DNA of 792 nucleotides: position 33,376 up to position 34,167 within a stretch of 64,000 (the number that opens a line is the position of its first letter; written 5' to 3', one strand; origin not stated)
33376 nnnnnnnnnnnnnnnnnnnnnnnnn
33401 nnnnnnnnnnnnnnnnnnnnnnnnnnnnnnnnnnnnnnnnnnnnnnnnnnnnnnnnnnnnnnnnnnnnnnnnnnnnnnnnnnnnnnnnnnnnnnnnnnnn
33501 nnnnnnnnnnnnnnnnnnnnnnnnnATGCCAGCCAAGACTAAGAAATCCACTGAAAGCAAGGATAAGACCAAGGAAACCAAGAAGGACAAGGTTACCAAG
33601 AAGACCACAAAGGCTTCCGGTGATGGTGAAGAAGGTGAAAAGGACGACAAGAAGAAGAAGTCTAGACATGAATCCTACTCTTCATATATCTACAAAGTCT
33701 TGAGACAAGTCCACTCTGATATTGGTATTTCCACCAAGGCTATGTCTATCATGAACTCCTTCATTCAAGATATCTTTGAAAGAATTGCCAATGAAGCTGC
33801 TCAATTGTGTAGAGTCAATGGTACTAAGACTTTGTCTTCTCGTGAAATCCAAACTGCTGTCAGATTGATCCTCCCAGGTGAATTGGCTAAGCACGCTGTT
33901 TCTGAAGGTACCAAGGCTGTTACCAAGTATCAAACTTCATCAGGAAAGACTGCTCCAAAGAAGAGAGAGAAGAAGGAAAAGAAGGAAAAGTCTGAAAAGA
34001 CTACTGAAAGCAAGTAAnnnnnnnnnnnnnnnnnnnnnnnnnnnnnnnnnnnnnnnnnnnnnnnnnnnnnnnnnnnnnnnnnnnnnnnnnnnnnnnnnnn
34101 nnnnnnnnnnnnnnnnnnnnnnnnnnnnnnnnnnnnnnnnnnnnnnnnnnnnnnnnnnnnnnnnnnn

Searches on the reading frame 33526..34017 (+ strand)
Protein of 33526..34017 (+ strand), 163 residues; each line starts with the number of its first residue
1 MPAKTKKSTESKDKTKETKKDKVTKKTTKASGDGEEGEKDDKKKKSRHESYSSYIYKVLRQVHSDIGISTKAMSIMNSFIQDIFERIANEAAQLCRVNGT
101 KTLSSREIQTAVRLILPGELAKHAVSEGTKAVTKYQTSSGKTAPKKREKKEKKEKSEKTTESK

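Call 3: search_protein_families(library=pfam, proteins=[window:33526-34017:+], max_evalue=0.01)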
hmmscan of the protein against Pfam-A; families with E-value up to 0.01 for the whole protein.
window:33526-34017:+ (163 aa): 3 families
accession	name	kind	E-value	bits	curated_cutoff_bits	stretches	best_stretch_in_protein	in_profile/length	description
PF00125.30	Histone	-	1.3e-19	71.1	26.4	1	5-114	7-121/122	Core histone H2A/H2B/H3/H4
PF00808.29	CBFD_NFYB_HMF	-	4.5e-06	27.3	21.4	1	55-112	8-65/65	Histone-like transcription factor (CBF/NF-Y) and archaeal histone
PF00958.27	GMP_synt_C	-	0.0092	16.4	27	0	58-97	39-78/92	GMP synthase C terminal domain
